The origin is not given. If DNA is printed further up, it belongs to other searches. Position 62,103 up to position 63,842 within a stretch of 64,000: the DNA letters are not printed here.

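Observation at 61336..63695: AT-rich island carrying an ATGA-coupled ArsR-like wHTH gene and a 480-aa orphan protein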

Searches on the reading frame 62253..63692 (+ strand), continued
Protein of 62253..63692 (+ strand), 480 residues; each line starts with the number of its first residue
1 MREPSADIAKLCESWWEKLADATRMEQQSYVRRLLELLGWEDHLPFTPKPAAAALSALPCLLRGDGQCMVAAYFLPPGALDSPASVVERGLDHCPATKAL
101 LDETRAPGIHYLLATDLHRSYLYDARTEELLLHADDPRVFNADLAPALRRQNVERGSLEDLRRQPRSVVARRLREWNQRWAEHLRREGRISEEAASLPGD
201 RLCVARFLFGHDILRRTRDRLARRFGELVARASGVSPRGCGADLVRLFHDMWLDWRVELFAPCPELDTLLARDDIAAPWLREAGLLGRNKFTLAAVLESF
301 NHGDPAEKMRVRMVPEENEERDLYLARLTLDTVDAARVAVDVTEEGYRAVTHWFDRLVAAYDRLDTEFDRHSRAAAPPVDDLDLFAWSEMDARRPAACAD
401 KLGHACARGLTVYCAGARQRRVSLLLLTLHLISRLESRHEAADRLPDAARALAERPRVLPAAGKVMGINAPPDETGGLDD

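Call 39: find_encoding_contigs(protein=P0271, flank=5000, max_places=3)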
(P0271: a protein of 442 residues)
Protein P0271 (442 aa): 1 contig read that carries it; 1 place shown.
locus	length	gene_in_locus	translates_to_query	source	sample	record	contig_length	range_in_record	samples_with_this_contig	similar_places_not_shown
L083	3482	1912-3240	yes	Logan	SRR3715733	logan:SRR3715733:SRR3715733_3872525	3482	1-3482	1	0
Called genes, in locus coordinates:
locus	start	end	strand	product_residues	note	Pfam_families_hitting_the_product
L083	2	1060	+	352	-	?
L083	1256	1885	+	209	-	-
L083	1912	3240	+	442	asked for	-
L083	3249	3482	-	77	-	?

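Call 61: find_related_loci(query=A1, collection=viral_contigs, flank=5000)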
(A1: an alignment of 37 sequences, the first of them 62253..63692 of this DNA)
Query A1 (480 aa) in viral_contigs; peptide patterns used: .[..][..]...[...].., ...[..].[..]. (x = any residue, [..] = any of these).
58 stretches matched a pattern, but none encodes a relative of the query by tblastn (E <= 1e-3).

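Call 67: find_related_loci(query=P0283, collection=metagenome_contigs, flank=5000)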
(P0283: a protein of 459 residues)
Query P0283 (459 aa) in metagenome_contigs; peptide patterns used: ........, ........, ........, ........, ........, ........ (x = any residue, [..] = any of these).
50 stretches matched a pattern; 3 encode a relative of the query (tblastn E <= 1e-3); 3 distinct loci.
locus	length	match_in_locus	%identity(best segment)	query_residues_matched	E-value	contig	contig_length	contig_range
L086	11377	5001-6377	100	1-459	0e+0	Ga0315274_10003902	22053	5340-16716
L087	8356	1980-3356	94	1-459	0e+0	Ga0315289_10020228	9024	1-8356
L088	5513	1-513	89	289-459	1e-101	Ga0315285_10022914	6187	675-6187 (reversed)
